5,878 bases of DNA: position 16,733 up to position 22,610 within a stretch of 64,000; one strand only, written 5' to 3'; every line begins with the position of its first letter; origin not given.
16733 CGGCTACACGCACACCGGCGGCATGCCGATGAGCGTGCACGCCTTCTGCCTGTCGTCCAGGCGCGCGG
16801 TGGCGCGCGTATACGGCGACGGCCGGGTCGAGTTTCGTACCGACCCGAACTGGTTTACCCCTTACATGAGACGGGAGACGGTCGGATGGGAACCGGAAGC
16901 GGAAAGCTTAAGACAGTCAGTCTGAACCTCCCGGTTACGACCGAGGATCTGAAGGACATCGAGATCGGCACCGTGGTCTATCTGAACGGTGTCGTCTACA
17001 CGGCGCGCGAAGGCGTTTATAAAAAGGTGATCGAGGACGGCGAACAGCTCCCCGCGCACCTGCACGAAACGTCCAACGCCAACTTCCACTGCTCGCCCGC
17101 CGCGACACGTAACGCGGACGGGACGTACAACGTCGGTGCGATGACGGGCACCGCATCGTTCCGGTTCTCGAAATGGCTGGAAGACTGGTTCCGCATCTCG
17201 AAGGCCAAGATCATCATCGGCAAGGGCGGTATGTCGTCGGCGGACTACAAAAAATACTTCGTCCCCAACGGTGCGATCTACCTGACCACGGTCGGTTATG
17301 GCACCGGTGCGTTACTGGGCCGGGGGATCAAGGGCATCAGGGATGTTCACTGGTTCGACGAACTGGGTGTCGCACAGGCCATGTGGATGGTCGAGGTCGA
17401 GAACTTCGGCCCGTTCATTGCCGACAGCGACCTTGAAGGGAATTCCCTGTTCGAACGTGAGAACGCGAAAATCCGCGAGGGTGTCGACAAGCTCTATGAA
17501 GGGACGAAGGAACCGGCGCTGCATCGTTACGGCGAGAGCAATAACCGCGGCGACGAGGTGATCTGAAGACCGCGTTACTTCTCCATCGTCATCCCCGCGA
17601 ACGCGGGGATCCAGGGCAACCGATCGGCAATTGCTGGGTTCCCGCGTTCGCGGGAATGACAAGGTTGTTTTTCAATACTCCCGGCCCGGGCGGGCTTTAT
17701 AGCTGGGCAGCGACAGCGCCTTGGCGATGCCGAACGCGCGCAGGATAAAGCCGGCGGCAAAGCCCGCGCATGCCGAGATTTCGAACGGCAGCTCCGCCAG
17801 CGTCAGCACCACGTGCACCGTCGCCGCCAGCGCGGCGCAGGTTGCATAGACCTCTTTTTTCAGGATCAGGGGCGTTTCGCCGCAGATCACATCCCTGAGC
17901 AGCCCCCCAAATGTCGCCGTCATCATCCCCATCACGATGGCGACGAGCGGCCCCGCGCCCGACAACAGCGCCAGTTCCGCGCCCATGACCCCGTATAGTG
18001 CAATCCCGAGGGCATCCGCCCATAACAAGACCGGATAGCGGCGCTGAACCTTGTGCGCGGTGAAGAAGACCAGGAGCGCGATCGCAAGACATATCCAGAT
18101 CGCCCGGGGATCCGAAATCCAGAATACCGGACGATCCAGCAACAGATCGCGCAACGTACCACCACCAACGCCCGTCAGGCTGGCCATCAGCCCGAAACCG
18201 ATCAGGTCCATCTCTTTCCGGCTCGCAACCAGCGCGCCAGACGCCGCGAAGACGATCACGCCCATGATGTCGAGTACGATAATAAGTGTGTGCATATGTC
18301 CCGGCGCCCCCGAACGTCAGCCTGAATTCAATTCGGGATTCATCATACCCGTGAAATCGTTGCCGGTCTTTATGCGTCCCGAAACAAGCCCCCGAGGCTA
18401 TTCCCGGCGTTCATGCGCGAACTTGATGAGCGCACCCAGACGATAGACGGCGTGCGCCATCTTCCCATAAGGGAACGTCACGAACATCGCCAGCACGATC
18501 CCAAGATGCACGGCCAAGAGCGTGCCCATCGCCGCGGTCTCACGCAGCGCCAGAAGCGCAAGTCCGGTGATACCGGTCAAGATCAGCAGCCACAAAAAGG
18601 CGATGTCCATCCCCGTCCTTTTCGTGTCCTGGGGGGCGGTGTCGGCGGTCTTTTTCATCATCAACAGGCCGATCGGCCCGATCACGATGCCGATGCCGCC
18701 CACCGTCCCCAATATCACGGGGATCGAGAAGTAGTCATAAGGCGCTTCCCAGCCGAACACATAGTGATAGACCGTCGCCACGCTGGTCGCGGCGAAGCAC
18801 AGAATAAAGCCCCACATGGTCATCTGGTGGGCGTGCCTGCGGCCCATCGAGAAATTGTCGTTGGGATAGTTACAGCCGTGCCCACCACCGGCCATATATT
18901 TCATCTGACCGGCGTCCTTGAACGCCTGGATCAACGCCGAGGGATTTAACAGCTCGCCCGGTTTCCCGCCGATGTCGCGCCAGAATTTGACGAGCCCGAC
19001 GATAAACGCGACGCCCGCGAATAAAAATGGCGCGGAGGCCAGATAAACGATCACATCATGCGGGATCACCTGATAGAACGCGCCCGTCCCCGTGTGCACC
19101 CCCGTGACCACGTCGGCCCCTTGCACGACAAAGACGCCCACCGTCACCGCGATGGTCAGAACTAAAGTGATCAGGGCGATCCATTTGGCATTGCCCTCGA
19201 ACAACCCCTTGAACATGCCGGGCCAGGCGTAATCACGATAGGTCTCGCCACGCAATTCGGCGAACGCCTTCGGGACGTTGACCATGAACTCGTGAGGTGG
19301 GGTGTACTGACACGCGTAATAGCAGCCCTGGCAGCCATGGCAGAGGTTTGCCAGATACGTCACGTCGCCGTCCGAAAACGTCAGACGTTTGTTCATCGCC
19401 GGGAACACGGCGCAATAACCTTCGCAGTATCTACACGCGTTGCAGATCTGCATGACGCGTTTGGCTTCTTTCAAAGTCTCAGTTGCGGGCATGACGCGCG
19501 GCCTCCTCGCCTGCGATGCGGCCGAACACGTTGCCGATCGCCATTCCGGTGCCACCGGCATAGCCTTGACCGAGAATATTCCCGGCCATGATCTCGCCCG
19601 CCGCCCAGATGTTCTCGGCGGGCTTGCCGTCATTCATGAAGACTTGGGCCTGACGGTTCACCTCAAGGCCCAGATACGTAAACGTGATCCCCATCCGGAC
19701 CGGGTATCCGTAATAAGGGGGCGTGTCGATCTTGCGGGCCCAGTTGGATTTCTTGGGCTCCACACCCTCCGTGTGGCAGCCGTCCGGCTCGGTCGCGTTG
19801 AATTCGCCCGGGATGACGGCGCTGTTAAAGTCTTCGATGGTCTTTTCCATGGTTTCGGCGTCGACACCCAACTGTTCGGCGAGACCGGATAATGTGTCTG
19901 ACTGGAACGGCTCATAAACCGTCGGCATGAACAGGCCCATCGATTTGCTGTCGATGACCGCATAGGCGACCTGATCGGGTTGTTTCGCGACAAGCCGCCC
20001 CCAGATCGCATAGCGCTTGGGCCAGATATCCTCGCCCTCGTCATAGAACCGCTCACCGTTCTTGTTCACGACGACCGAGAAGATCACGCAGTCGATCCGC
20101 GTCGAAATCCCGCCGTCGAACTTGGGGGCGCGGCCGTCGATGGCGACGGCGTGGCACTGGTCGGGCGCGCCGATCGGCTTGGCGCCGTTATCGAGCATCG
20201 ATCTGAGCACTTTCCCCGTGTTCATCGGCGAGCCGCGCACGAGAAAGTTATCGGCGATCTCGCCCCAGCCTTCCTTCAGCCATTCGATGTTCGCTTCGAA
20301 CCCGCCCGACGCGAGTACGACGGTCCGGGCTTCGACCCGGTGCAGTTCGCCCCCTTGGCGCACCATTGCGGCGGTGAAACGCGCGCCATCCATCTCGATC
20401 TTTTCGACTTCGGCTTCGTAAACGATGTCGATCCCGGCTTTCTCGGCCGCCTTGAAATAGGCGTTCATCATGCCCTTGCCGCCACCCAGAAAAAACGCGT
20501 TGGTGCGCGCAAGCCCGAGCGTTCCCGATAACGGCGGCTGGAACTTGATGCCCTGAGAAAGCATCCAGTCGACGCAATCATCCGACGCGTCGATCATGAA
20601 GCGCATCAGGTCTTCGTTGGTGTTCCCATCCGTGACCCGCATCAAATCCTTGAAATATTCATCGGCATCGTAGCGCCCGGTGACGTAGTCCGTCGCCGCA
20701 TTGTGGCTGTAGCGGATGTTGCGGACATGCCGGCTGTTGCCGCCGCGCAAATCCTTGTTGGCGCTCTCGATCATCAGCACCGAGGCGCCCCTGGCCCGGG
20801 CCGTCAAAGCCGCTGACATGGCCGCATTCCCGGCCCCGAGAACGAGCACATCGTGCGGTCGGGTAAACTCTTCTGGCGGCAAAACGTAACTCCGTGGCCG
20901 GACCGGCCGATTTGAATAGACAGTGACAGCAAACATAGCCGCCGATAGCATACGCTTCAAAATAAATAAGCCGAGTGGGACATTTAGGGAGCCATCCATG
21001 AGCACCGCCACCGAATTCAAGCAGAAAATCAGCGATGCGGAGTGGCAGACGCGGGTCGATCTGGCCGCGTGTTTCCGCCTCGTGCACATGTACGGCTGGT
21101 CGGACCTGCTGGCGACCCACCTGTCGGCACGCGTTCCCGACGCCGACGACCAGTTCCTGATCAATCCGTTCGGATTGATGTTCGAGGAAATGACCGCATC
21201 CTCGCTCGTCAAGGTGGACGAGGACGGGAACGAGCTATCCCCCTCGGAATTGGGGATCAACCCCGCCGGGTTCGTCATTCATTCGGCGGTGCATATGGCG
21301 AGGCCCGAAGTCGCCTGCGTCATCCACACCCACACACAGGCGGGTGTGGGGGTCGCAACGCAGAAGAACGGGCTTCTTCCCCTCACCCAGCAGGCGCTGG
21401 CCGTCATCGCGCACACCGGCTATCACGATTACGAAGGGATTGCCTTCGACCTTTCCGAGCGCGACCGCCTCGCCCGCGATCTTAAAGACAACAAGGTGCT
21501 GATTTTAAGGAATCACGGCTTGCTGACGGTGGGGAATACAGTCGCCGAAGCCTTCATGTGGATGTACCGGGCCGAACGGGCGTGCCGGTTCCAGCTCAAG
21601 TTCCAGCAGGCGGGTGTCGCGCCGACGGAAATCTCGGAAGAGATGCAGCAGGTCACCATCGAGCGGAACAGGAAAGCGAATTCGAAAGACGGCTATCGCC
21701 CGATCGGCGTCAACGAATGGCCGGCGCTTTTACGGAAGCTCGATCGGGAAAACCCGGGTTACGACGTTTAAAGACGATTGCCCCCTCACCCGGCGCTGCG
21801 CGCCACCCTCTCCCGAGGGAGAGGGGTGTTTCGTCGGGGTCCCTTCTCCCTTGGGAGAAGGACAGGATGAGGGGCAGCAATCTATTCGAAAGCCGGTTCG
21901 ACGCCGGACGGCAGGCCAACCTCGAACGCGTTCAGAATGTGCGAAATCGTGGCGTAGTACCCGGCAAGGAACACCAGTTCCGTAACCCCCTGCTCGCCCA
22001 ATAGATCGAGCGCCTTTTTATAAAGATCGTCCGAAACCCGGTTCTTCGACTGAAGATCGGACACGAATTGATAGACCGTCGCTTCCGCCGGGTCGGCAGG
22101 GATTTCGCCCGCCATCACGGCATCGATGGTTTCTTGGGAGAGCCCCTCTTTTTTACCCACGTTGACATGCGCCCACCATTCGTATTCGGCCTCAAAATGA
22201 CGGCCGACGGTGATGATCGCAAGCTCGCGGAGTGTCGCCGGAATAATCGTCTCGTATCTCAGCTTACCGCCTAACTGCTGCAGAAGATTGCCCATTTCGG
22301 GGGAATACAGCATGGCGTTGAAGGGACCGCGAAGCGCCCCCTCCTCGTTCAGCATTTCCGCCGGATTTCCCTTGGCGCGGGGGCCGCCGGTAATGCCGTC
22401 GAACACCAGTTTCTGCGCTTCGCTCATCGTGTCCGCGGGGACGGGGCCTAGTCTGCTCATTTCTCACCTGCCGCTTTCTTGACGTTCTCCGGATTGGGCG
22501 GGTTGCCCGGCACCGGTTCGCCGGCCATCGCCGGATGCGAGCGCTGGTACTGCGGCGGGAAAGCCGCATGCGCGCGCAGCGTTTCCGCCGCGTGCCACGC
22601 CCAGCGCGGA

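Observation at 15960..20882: Divergent Fe-S hydro-lyase next to TcuAB: a possible succinate-fumarate-malate-like route for another acid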

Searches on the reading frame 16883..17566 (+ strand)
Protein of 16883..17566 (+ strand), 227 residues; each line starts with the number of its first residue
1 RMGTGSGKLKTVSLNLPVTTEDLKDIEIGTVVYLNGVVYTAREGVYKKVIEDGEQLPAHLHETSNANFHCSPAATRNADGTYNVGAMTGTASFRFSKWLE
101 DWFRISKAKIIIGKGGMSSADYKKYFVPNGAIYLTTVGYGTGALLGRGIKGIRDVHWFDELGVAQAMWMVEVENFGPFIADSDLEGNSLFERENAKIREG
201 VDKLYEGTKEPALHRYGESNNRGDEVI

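Call 4: search_protein_families(library=pfam, proteins=[window:16883-17566:+])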
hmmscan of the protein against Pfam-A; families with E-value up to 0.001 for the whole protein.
window:16883-17566:+ (227 aa): 1 family
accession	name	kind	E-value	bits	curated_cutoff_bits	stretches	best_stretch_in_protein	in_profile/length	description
PF05683.17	Fumerase_C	-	2.9e-24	86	22.2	1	8-191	25-203/205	Fumarase C-terminus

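Call 5: search_protein_families(library=ncbifam, proteins=[window:16883-17566:+])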
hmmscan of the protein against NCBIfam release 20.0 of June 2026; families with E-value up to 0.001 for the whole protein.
window:16883-17566:+ (227 aa): 8 families
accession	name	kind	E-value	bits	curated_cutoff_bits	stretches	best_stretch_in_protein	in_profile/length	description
NF004708.0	PRK06043.1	equivalog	4.4e-35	121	269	1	13-204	4-190/192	fumarate hydratase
TIGR00723.1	ttdB_fumA_fumB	subfamily_domain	4.1e-34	118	145.15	1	21-192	1-169/169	FumA C-terminus/TtdB family hydratase beta subunit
NF006082.0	PRK08228.1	equivalog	2.6e-32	112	264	1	13-205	5-194/205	L(+)-tartrate dehydratase subunit beta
NF006253.0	PRK08395.1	equivalog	6.7e-29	100.7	244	1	12-192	3-165/166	fumarate hydratase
NF005310.0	PRK06842.1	equivalog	1.4e-16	60.8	238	1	12-195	3-178/185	Fe-S-containing hydro-lyase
NF011919.0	PRK15390.1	equivalog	1.3e-11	43.4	1105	1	5-192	354-537/548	class I fumarate hydratase FumA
NF011921.0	PRK15392.1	equivalog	3.7e-11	42.3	1060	1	14-192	362-536/550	class I fumarate hydratase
NF011920.0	PRK15391.1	subfamily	6.6e-11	41.2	1094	1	5-195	354-540/548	class I fumarate hydratase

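Call 42: search_solved_structures(query=window:16886-17566:+, show_alignments=2, max_evalue=0.00001)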
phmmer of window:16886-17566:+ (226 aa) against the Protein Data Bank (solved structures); distinct sequences matched with E-value up to 0.00001: 10.
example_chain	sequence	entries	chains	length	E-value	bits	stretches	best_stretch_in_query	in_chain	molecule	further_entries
7xky_B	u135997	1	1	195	1.6e-32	116.1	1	17-203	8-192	Fumarate hydratase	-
5dni_A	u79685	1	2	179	9e-30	107.2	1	17-190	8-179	Putative L(+)-tartrate dehydratase subunit beta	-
2isb_A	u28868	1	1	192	2.5e-22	82.8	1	12-191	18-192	Fumarase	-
6uqm_A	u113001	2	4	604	9.5e-11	44.9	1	18-191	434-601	Fumarate hydratase 2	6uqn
5l2r_A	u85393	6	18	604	9.6e-11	44.9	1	18-191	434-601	Fumarate hydratase | fumarate hydratase 2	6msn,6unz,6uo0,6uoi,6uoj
6upo_A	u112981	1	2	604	9.6e-11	44.9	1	18-191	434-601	Fumarate hydratase 2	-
6up9_A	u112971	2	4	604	2.7e-10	43.5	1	18-191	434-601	Fumarate hydratase 2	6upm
6uqb_A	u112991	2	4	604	3.8e-10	43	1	18-191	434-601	Fumarate hydratase 2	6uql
6uq8_A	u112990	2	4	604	5.6e-10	42.4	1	18-191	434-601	Fumarate hydratase 2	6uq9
6mso_A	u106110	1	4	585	6.2e-09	39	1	12-191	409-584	fumarate hydratase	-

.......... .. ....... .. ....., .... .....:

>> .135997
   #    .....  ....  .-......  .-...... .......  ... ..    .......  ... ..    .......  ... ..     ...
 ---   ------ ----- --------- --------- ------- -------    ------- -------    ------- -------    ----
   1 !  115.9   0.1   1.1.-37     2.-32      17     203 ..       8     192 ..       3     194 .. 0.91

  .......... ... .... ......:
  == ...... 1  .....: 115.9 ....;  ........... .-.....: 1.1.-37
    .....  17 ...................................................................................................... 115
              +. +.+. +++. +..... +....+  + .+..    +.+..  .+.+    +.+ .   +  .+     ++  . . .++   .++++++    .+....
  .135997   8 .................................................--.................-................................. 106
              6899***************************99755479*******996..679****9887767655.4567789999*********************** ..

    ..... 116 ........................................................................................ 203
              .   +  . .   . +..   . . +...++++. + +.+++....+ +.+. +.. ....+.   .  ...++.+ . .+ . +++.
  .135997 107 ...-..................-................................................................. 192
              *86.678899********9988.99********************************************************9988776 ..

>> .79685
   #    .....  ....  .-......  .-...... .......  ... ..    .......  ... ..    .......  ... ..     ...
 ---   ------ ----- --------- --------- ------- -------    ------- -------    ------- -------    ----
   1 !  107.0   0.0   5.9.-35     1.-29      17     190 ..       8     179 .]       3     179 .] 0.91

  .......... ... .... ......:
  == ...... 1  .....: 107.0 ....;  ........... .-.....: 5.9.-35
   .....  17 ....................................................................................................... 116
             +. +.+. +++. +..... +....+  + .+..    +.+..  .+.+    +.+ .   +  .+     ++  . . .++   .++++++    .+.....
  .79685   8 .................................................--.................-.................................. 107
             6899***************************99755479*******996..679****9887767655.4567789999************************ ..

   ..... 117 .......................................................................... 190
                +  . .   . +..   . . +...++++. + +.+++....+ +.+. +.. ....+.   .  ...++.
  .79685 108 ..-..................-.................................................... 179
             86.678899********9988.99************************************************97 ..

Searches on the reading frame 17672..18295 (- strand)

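Call 4: search_protein_families(library=pfam, proteins=[window:17672-18295:-])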
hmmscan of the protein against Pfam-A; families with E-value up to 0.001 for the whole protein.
window:17672-18295:- (207 aa): 1 family
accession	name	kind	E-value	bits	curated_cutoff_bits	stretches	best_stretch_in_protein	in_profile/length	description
PF03458.18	Gly_transporter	-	5.9e-44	148.3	23.5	2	7-80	2-77/78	Glycine transporter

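Call 5: search_protein_families(library=ncbifam, proteins=[window:17672-18295:-])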
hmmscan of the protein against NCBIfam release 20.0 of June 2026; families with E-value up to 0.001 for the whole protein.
window:17672-18295:- (207 aa): 1 family
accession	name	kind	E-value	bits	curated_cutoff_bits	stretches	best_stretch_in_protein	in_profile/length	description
NF007874.0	PRK10578.1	equivalog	1.4e-35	122.8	326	1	4-200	2-201/207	hypothetical protein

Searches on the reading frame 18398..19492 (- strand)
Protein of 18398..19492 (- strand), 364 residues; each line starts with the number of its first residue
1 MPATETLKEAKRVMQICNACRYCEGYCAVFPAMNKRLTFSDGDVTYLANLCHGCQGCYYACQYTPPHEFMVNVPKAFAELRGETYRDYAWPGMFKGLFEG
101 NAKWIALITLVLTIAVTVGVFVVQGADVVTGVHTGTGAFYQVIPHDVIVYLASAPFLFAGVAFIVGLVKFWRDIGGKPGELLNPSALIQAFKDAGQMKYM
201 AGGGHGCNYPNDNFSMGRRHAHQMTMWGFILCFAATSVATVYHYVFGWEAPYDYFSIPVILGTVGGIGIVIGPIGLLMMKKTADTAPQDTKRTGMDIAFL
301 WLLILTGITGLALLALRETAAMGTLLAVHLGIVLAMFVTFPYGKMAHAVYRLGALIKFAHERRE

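Call 4: search_protein_families(library=pfam, proteins=[window:18398-19492:-])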
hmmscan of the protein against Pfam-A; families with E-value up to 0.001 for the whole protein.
window:18398-19492:- (364 aa): 0 families

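Call 5: search_protein_families(library=ncbifam, proteins=[window:18398-19492:-])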
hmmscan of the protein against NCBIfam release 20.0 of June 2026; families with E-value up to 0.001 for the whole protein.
window:18398-19492:- (364 aa): 3 families
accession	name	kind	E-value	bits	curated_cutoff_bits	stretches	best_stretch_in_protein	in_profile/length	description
NF011607.0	PRK15033.1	subfamily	6.8e-136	453.2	524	1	4-363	22-379/389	tricarballylate utilization 4Fe-4S protein TcuB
TIGR02484.1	CitB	equivalog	1.1e-126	422.9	246.6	1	2-363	1-360/372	tricarballylate utilization 4Fe-4S protein TcuB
NF038018.1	qmoC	equivalog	3.7e-34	118.7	300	1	50-355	63-358/360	quinone-interacting membrane-bound oxidoreductase complex subunit QmoC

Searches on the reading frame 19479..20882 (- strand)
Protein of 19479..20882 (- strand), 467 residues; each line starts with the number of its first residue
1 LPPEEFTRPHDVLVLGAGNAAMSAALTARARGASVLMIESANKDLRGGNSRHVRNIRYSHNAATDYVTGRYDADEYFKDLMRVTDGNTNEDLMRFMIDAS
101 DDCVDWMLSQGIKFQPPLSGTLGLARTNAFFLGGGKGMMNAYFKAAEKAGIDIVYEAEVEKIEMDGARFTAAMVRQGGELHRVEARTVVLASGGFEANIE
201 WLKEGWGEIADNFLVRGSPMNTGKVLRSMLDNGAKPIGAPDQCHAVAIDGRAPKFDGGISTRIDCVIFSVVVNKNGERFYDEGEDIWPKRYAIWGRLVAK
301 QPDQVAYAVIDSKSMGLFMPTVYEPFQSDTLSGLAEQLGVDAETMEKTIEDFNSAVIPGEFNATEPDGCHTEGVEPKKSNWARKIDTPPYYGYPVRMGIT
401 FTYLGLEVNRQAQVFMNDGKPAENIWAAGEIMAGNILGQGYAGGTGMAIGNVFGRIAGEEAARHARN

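Call 4: search_protein_families(library=pfam, proteins=[window:19479-20882:-])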
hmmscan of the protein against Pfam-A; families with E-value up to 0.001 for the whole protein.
window:19479-20882:- (467 aa): 7 families
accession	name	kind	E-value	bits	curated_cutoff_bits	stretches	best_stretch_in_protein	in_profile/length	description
PF00890.30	FAD_binding_2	-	4.7e-38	131.9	20.4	1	11-437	1-404/414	FAD binding domain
PF01266.30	DAO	-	1.3e-10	41.8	27.9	2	138-195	151-205/353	FAD dependent oxidoreductase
PF07992.20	Pyr_redox_2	-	2.3e-10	40.8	26.1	1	10-46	1-31/291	Pyridine nucleotide-disulphide oxidoreductase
PF03486.20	HI0933_like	-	3.7e-09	36.8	50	1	10-434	1-222/244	HI0933-like protein Rossmann domain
PF12831.13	FAD_oxidored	-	1.1e-08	35.3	27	1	11-193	1-145/416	FAD dependent oxidoreductase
PF00070.33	Pyr_redox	-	2e-05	25.5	22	0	12-46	2-36/82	Pyridine nucleotide-disulphide oxidoreductase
PF13738.12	Pyr_redox_3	-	7.5e-05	22.5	30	0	9-42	164-197/305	Pyridine nucleotide-disulphide oxidoreductase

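Call 5: search_protein_families(library=ncbifam, proteins=[window:19479-20882:-])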
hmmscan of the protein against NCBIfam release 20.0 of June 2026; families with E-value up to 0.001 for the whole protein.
window:19479-20882:- (467 aa): 58 families (the best 25 are shown)
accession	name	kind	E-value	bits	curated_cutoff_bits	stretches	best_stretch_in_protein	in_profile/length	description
NF006130.0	PRK08274.1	equivalog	4.7e-204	678.5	369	1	9-465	5-462/467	FAD-dependent tricarballylate dehydrogenase TcuA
TIGR02485.1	CobZ_N-term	equivalog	1e-168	561.7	372.55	1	11-466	3-436/437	FAD-dependent tricarballylate dehydrogenase TcuA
NF005064.0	PRK06481.1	equivalog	5.4e-42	144.2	542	1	3-466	55-504/506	flavocytochrome c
TIGR01813.1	flavo_cyto_c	subfamily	7.8e-42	143.5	285.45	1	11-459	1-444/444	flavocytochrome c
NF053717.1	VnlPnlRedVprA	equivalog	2.8e-33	115.5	600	2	10-315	7-312/481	vinyl phenol reductase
NF005510.0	PRK07121.1-3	subfamily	7.6e-32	110.7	481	2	132-465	176-490/492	FAD-binding protein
NF004789.0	PRK06134.1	subfamily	9.7e-31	106.9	747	2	130-464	211-570/581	FAD-dependent oxidoreductase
NF005508.0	PRK07121.1-1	equivalog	1.7e-30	106.1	537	2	133-466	173-495/497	FAD-binding protein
NF009479.0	PRK12845.1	equivalog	1.1e-29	103.2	793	1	130-463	213-565/566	3-ketosteroid-delta-1-dehydrogenase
NF009477.0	PRK12843.1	equivalog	7.1e-29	100.7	758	2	143-465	228-572/578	FAD-dependent oxidoreductase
NF009478.0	PRK12844.1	equivalog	8.1e-29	100.3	789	2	132-464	206-551/559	3-ketosteroid-delta-1-dehydrogenase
NF005882.1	PRK07843.1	equivalog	6.5e-28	97.5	788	2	132-459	198-545/547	3-oxosteroid 1-dehydrogenase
NF053677.1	Desat2ChcC2Cyan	equivalog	1.6e-27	96.1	900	3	327-466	413-556/558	4-oxocyclohex-2-ene-1-carboxylate 5-dehydrogenase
NF009473.0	PRK12835.1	subfamily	1.9e-27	96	837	3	327-465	429-570/585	FAD-binding protein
NF005511.0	PRK07121.1-4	equivalog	1.9e-25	89.4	466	2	6-117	17-127/553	FAD-binding protein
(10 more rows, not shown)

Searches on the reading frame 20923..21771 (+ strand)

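Call 4: search_protein_families(library=pfam, proteins=[window:20923-21771:+])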
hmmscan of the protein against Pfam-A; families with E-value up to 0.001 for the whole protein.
window:20923-21771:+ (282 aa): 1 family
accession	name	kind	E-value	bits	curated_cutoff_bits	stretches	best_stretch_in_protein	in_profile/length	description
PF00596.27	Aldolase_II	-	2.3e-50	171.5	22.2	1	46-225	2-183/183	Class II Aldolase and Adducin N-terminal domain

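Call 5: search_protein_families(library=ncbifam, proteins=[window:20923-21771:+])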
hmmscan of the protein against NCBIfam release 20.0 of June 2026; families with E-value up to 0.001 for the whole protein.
window:20923-21771:+ (282 aa): 24 families
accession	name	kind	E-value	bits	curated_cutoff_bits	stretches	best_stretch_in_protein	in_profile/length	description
NF005451.0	PRK07044.1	subfamily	5.6e-106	353.3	207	1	26-281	5-255/256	aldolase II superfamily protein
NF004855.0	PRK06208.1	subfamily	6.6e-54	183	255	1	34-253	34-252/274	class II aldolase/adducin family protein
NF005068.0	PRK06486.1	equivalog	2.6e-48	164.6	269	1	29-280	13-260/262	aldolase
NF005186.0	PRK06661.1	equivalog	3.6e-47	161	339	1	42-230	5-193/235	hypothetical protein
NF005689.0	PRK07490.1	equivalog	3.7e-42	144.2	260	1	35-252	6-224/248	hypothetical protein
NF005484.0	PRK07090.1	equivalog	3.1e-28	98.8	261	1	28-243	16-232/260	aldolase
NF053537.1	DhpthDcsPhtC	equivalog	3.4e-15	56.1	200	1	46-240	3-206/232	3,4-dihydroxyphthalate decarboxylase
NF005123.0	PRK06557.1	subfamily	2.9e-13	50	251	1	41-231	10-199/223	L-ribulose-5-phosphate 4-epimerase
NF005984.0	PRK08087.1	subfamily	4.5e-13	49.4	264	1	59-230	22-187/215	L-fuculose-phosphate aldolase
TIGR03328.1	salvage_mtnB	equivalog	2.3e-12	46.8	137.05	1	49-150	3-103/194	methylthioribulose 1-phosphate dehydratase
NF053831.1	RU1PAldHalo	equivalog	2.6e-12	46.7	300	1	67-247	27-201/208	ribulose-1-phosphate aldolase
NF006208.0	PRK08333.1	equivalog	3.1e-11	43.3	267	1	49-218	11-171/189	aldolase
NF006413.0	PRK08660.1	equivalog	2.9e-10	40.3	203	1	74-227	30-177/184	aldolase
NF040649.1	FucA_Meth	equivalog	3.1e-10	40.3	250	1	75-218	31-167/179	L-fuculose phosphate aldolase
TIGR01086.1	fucA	equivalog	4.2e-10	39.7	400.25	1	65-247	27-203/214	L-fuculose-phosphate aldolase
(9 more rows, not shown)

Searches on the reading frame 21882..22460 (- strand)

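Call 4: search_protein_families(library=pfam, proteins=[window:21882-22460:-])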
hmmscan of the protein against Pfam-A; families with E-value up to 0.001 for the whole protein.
window:21882-22460:- (192 aa): 1 family
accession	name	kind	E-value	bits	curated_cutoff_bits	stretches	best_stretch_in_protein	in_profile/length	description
PF02627.25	CMD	-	5.4e-07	30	23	1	54-122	1-69/84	Carboxymuconolactone decarboxylase family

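Call 5: search_protein_families(library=ncbifam, proteins=[window:21882-22460:-])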
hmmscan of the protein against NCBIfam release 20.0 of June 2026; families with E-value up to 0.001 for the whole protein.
window:21882-22460:- (192 aa): 0 families
